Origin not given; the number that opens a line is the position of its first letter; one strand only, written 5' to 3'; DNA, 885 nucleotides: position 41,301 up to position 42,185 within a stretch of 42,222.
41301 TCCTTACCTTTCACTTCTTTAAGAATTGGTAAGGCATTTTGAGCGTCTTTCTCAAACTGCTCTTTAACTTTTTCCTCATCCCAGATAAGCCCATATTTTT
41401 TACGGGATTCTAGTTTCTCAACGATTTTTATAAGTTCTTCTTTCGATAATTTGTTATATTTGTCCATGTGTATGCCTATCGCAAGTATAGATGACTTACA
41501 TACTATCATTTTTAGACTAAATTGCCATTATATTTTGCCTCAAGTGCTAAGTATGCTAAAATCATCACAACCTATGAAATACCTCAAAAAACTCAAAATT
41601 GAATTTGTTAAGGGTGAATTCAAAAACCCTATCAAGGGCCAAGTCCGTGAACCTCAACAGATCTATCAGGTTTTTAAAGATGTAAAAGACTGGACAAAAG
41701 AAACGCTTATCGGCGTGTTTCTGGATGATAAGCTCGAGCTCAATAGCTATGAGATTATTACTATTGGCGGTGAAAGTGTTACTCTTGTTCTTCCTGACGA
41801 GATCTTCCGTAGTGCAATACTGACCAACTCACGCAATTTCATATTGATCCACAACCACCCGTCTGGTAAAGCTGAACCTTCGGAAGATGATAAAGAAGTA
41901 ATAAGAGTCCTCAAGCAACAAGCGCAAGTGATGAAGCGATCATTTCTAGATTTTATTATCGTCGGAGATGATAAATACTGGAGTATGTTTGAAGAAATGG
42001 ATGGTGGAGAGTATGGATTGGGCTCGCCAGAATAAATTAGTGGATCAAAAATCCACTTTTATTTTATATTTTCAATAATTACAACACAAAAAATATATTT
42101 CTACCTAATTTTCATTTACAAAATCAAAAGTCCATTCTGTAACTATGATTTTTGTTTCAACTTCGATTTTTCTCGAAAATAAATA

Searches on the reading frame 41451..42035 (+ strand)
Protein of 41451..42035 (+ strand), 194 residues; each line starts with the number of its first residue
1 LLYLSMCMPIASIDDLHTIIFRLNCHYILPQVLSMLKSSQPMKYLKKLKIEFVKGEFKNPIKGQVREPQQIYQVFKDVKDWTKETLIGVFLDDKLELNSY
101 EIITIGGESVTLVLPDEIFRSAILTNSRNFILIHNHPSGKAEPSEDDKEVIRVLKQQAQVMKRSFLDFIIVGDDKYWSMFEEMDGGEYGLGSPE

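Call 3: search_protein_families(library=pfam, proteins=[window:41451-42035:+], max_evalue=0.01)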
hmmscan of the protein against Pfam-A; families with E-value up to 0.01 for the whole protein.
window:41451-42035:+ (194 aa): 1 family
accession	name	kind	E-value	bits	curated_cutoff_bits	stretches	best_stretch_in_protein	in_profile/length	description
PF04002.20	RadC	-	1.6e-28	99.5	22.1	1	66-182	2-119/121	RadC-like JAB domain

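Call 88: search_protein_families(library=padloc, proteins=[window:41451-42035:+], max_evalue=0.001)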
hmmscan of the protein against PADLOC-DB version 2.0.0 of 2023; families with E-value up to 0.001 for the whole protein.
window:41451-42035:+ (194 aa): 1 family
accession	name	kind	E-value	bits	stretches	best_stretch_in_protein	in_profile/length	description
PDLC00896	JAB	-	0.00021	19.1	1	134-182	98-146/159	JAB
